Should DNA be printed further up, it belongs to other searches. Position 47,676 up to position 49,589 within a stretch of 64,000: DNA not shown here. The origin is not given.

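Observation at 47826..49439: Pseudokinase–coiled-coil–RING fusion protein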

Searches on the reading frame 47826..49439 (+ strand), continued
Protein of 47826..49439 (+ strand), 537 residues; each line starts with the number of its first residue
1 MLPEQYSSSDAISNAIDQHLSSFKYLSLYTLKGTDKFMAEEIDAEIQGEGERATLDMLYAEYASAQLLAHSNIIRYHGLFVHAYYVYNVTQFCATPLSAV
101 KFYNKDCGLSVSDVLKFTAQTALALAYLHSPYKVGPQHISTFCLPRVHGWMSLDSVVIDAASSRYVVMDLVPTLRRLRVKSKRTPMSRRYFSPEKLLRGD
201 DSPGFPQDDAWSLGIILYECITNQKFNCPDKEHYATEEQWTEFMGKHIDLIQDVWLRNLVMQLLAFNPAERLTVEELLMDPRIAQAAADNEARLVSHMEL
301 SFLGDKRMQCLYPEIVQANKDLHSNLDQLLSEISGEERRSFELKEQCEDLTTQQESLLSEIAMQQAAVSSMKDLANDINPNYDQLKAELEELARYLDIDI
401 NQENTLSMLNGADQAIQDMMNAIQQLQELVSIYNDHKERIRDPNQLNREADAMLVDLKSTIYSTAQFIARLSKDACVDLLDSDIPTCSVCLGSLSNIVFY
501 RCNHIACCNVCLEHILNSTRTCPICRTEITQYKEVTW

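Call 31: find_encoding_contigs(protein=P0006, flank=100, max_places=1)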
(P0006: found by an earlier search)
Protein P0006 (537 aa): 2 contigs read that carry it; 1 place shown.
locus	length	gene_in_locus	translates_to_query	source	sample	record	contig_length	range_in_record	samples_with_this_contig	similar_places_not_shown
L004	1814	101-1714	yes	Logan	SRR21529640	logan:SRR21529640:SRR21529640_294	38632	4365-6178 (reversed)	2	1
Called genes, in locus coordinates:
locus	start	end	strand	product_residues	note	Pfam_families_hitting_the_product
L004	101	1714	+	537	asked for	PF07714:PK_Tyr_Ser-Thr (faint), PF00069:Pkinase (weak), PF13639:zf-RING_2 (faint), PF13920:zf-C3HC4_3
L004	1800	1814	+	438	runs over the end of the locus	PF12850:Metallophos_2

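Call 46: predict_structure(alignment_id=A3)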
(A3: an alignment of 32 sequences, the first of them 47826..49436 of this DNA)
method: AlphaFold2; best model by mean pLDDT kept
length: 537 residues; sequences in the alignment: 32
mean_pLDDT: 71.5   pTM: 0.58
mean pLDDT of the five models: 71.5, 71.1, 71.0, 68.3, 65.5
residues with pLDDT >= 90: 105; 70-90: 211; 50-70: 101; < 50: 120
segments of 3 or more residues with pLDDT < 50: 292-303, 306-308, 375-399, 401-403, 452-482, 484-487, 489-499, 501-512, 522-524, 526-528, 530-537
pLDDT, mean of each block of 10 residues (from residue 1): 81 91 83 91 77 83 86 93 90 86 63 92 92 60 77 90 88 87 73 82 85 94 81 68 83 94 92 90 82 42 48 67 82 86 85 84 75 50 42 44 51 66 73 61 56 44 42 41 46 43 42 52 50 37
secondary structure, 60 per line:
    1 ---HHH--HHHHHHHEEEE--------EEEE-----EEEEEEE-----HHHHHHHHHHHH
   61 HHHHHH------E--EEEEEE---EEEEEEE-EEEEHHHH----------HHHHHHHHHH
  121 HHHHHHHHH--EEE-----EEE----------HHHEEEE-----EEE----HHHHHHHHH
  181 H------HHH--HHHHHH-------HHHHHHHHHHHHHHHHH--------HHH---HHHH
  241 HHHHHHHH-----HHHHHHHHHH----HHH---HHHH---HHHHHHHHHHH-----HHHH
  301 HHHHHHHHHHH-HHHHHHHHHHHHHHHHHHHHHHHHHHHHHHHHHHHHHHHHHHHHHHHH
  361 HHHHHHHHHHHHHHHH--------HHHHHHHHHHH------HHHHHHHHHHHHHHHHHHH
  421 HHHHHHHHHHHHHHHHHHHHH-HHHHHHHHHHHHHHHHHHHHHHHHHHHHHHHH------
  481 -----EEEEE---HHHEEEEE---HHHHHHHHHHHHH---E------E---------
elements in order: H9-15 E16-19 E28-31 E37-43 H49-66 E76-81 E85-91 E93-96 H97-100 H111-129 E132-134 E140-142 E156-159 E165-167 H172-181 H193-198 H206-222 H237-248 H254-263 H274-277 H281-291 H297-311 H313-376 H385-395 H402-441 H443-474 E486-490 E497-501 H505-517

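Call 50: fold_search(model_id=the predicted structure, library=pdb)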
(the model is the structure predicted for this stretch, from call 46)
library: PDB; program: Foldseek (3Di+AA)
matches with E <= 10: 1999; with E <= 0.001: 1998
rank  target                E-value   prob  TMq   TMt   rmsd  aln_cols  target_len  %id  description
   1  4apc_B                1.9e-12  1.00  0.38  0.66   5.1       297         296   20  Crystal Structure of Human NIMA-related Kinase 1 (NEK1) (released 2012-04-25)
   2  4b9d_B                4.4e-12  1.00  0.38  0.66   5.2       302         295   20  Crystal Structure of Human NIMA-related Kinase 1 (NEK1) with inhibitor. (released 2012-09-19)
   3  3h0z_A                1.0e-11  1.00  0.35  0.72   4.6       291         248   18  Aurora A in complex with a bisanilinopyrimidine (released 2009-07-07)
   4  5aad                  2.8e-11  1.00  0.36  0.71   4.9       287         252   19  Aurora A kinase bound to an imidazopyridine inhibitor (7a) (released 2015-09-02)
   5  9lgv_A                3.4e-11  1.00  0.39  0.71   4.8       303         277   18  Crystal structure of human PKMYT1 protein kinase domain with Naphthyridinone Inhibitor compound 11 (released 2025-04-16)
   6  8d6e_A                3.4e-11  1.00  0.37  0.68   6.3       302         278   18  Crystal Structure of Human Myt1 Kinase domain Bounded with RP-6306 (released 2022-07-27)
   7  6gra                  3.6e-11  1.00  0.37  0.74   4.4       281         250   18  Human AURKA bound to BRD-7880 (released 2019-05-15)
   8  4usf_B                3.6e-11  1.00  0.36  0.64   7.5       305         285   19  Human SLK with SB-440719 (released 2015-07-22)
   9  6hxf_B                3.6e-11  1.00  0.35  0.61   7.6       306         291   18  Human STK10 bound to a maleimide inhibitor (released 2018-10-31)
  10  5o2c                  4.1e-11  1.00  0.37  0.52   5.4       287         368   15  Crystal structure of WNK3 kinase and CCT1 didomain in a unphosphorylated state (released 2017-06-28)
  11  5odt_A                4.1e-11  1.00  0.34  0.65   5.6       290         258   18  Aurora-A in complex with TACC3 (released 2018-03-14)
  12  6gtt                  4.1e-11  1.00  0.34  0.62   8.3       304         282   18  Human STK10 bound to BIRB-796 (released 2018-06-27)
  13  3h0z_C                5.1e-11  1.00  0.34  0.69   5.3       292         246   18  Aurora A in complex with a bisanilinopyrimidine (released 2009-07-07)
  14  4usf_A                5.1e-11  1.00  0.34  0.63   7.8       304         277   20  Human SLK with SB-440719 (released 2015-07-22)
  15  5xzv_B                5.4e-11  1.00  0.35  0.50   5.1       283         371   18  Crystal structure of Rad53 1-466 in complex with AMP-PNP (released 2017-10-11)
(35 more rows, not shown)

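Call 51: search_protein_families(library=pfam, proteins=[P0083, P0115, P0119, P0158, P0173, P0122, P0142, P0151, P0139, P0088], max_evalue=0.001)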
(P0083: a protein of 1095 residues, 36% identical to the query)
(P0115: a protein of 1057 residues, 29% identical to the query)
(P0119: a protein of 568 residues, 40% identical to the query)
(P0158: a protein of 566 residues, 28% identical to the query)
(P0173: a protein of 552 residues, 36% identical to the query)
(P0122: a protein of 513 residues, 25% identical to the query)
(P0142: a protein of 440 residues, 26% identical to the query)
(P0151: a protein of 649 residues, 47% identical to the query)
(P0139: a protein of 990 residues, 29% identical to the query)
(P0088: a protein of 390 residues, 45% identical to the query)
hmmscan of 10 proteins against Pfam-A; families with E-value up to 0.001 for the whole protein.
P0083 (1095 aa): 4 families
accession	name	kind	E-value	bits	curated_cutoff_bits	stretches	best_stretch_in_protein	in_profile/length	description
PF00653.27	BIR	-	5.8e-77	254.7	22.9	4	844-908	1-69/70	Inhibitor of Apoptosis domain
PF13920.12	zf-C3HC4_3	-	5.3e-27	93.8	27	2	491-535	1-48/49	Zinc finger, C3HC4 type (RING finger)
PF14447.12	Prok-RING_4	-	4.3e-07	30.2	27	2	1048-1085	1-39/46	Prokaryotic RING finger family 4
PF13639.12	zf-RING_2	-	0.00021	22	27.3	0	494-530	2-44/44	Ring finger domain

P0115 (1057 aa): 2 families
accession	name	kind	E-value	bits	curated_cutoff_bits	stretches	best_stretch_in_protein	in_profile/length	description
PF13920.12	zf-C3HC4_3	-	6.6e-19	67.9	27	2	470-511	3-47/49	Zinc finger, C3HC4 type (RING finger)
PF14447.12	Prok-RING_4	-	0.00072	19.9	27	0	472-511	1-41/46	Prokaryotic RING finger family 4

P0119 (568 aa): 4 families
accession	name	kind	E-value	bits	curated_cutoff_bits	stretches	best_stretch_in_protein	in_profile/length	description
PF00653.27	BIR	-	7.8e-32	110.1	22.9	2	246-308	1-69/70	Inhibitor of Apoptosis domain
PF13920.12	zf-C3HC4_3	-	4.8e-28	97.2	27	2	520-563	2-48/49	Zinc finger, C3HC4 type (RING finger)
PF14447.12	Prok-RING_4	-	2.4e-10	40.6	27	2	523-561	1-40/46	Prokaryotic RING finger family 4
PF13639.12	zf-RING_2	-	9.2e-05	23.1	27.3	1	522-558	2-44/44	Ring finger domain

P0158 (566 aa): 5 families
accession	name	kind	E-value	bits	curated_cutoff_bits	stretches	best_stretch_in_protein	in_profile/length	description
PF00069.31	Pkinase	-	1.7e-54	185.5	31.7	1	9-278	1-263/263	Protein kinase domain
PF07714.23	PK_Tyr_Ser-Thr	-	2.8e-30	105.9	23.1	1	11-220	3-206/258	Protein tyrosine and serine/threonine kinase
PF13920.12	zf-C3HC4_3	-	1.7e-12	47.4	27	1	513-559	2-47/49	Zinc finger, C3HC4 type (RING finger)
PF13639.12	zf-RING_2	-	1e-05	26.1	27.3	1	515-555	2-44/44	Ring finger domain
PF14447.12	Prok-RING_4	-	4.2e-05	23.8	27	1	516-556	1-38/46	Prokaryotic RING finger family 4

P0173 (552 aa): 4 families
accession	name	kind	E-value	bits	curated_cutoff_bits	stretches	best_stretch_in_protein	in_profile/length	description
PF00653.27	BIR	-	4.2e-47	159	22.9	3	186-251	1-70/70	Inhibitor of Apoptosis domain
PF13920.12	zf-C3HC4_3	-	6.1e-13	48.8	27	1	503-545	3-48/49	Zinc finger, C3HC4 type (RING finger)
PF07967.19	zf-C3HC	-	3.9e-06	27.4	22.2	0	17-67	8-60/132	NuBaID N-terminal domain (aka zf-C3HC)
PF21290.4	UBA_BIRC2-3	-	3.3e-05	24.3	27.2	1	421-466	4-49/53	BIRC2/3-like, UBA domain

P0122 (513 aa): 5 families
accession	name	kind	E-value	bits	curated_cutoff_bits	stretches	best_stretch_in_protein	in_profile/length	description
PF13920.12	zf-C3HC4_3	-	7.9e-14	51.6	27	1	462-506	5-48/49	Zinc finger, C3HC4 type (RING finger)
PF13639.12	zf-RING_2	-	6.7e-07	29.9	27.3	1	461-501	2-44/44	Ring finger domain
PF14447.12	Prok-RING_4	-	2.2e-06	27.9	27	1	462-507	1-43/46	Prokaryotic RING finger family 4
PF13923.12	zf-C3HC4_2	-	7.5e-05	22.9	27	1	462-500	2-40/40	Zinc finger, C3HC4 type (RING finger)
PF00097.31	zf-C3HC4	-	8.5e-05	22.8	21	1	462-500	1-40/40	Zinc finger, C3HC4 type (RING finger)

P0142 (440 aa): 2 families
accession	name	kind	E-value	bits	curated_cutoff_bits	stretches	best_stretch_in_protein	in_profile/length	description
PF13920.12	zf-C3HC4_3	-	1e-13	51.3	27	1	393-434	4-48/49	Zinc finger, C3HC4 type (RING finger)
PF14447.12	Prok-RING_4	-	0.00025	21.3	27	1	394-433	1-41/46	Prokaryotic RING finger family 4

P0151 (649 aa): 10 families
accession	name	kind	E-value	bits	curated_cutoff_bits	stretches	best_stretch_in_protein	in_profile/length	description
PF13920.12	zf-C3HC4_3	-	9.6e-14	51.4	27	1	595-642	2-48/49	Zinc finger, C3HC4 type (RING finger)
PF12796.13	Ank_2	-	3.1e-11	44.1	27.3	1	225-309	3-75/90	Ankyrin repeats (3 copies)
PF00023.36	Ank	-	3.2e-08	33.9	21.1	1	261-290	3-32/33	Ankyrin repeat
PF13637.12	Ank_4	-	1.6e-07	31.9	22.7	1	267-304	4-41/50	Ankyrin repeats (many copies)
PF13857.12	Ank_5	-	4.9e-06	27.2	27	0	279-336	1-56/56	Ankyrin repeats (many copies)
PF13639.12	zf-RING_2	-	7.8e-06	26.5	27.3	1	597-637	2-44/44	Ring finger domain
PF13606.12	Ank_3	-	2.7e-05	24.6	22.3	0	261-287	3-29/30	Ankyrin repeat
PF24521.3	Ank_KRIT1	-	0.00028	21.1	80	1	218-300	44-125/149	KRIT1 ankyrin-repeats domain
PF14447.12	Prok-RING_4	-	0.0004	20.7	27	1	598-640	1-40/46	Prokaryotic RING finger family 4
PF00097.31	zf-C3HC4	-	0.00058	20.1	21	0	598-636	1-40/40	Zinc finger, C3HC4 type (RING finger)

P0139 (990 aa): 3 families
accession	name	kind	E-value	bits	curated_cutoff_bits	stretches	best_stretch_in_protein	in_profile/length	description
PF13920.12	zf-C3HC4_3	-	3.5e-13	49.6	27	1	938-984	2-48/49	Zinc finger, C3HC4 type (RING finger)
PF14447.12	Prok-RING_4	-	4.6e-05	23.7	27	1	941-983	1-41/46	Prokaryotic RING finger family 4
PF13639.12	zf-RING_2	-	0.00047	20.8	27.3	1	940-979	2-44/44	Ring finger domain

P0088 (390 aa): 6 families
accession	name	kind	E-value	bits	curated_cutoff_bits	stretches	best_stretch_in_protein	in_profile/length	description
PF13920.12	zf-C3HC4_3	-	7.3e-15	55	27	1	334-380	3-48/49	Zinc finger, C3HC4 type (RING finger)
PF14447.12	Prok-RING_4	-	1.3e-07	31.8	27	1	336-381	1-43/46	Prokaryotic RING finger family 4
PF01363.27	FYVE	-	2.7e-07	31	27.8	1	14-77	6-64/67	FYVE zinc finger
PF13639.12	zf-RING_2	-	8e-07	29.7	27.3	1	335-375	2-44/44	Ring finger domain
PF13923.12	zf-C3HC4_2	-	3.1e-05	24.1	27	1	336-374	2-40/40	Zinc finger, C3HC4 type (RING finger)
PF00097.31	zf-C3HC4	-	0.00027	21.2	21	1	336-374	1-40/40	Zinc finger, C3HC4 type (RING finger)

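Call 52: list_cluster_members(proteins=[P0055, P0056, P0061, P0075, P0077, P0088, P0115, P0122, P0142, P0139])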
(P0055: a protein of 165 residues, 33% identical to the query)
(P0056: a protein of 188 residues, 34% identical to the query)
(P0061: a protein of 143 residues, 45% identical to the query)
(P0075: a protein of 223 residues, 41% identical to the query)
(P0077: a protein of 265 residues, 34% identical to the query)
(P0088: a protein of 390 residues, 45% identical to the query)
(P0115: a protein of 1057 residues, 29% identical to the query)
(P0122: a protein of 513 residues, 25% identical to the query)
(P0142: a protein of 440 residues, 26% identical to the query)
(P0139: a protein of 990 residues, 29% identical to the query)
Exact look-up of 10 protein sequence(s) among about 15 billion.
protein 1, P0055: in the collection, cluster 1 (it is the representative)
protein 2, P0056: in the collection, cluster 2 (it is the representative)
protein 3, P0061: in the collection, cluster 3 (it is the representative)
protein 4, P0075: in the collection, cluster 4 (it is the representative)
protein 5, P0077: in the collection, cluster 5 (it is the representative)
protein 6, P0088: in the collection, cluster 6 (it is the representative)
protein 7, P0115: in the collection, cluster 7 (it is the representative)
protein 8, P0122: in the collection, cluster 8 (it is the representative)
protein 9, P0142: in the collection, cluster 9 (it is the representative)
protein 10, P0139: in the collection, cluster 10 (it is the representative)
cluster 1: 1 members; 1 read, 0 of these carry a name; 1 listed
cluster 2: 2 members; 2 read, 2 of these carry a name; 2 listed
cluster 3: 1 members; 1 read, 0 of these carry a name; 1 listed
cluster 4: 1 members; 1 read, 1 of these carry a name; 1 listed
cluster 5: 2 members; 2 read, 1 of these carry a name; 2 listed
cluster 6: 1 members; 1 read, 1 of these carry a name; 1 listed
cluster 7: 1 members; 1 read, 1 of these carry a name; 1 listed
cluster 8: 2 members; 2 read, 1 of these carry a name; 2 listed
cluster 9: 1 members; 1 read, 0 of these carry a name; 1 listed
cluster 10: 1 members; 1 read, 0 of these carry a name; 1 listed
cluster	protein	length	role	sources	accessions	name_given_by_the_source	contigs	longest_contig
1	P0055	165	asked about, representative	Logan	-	-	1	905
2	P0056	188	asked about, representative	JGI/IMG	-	hypothetical protein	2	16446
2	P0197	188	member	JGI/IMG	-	hypothetical protein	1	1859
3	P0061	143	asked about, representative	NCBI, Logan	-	-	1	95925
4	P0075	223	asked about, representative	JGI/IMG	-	hypothetical protein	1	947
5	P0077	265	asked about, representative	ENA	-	-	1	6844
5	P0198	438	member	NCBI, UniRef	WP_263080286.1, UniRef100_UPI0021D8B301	hypothetical protein [Endozoicomonas sp. Mp262] | RING-HC finger protein n=1 Tax=Endozoicomonas sp. Mp262 TaxID=2919499 RepID=UPI0021D8B301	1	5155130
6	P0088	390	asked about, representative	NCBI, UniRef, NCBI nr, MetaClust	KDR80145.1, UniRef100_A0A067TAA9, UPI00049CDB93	hypothetical protein GALMADRAFT_242403 [Galerina marginata CBS 339.88] | RING-type domain-containing protein n=1 Tax=Galerina marginata (strain CBS 339.88) ... | status=active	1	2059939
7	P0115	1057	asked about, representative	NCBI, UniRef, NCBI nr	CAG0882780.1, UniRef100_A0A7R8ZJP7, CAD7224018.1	unnamed protein product [Cyprideis torosa] | Uncharacterized protein n=1 Tax=Cyprideis torosa TaxID=163714 RepID=A0A7R8ZJP7_9CRUS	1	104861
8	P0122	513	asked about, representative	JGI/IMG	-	-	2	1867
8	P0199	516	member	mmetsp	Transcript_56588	Transcript_56588/g.132766 ORF Transcript_56588/g.132766 Transcript_56588/m.132766 ...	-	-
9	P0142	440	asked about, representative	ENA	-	-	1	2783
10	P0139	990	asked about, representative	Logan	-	-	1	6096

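Call 54: find_encoding_contigs(protein=P0158, flank=5000, max_places=2)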
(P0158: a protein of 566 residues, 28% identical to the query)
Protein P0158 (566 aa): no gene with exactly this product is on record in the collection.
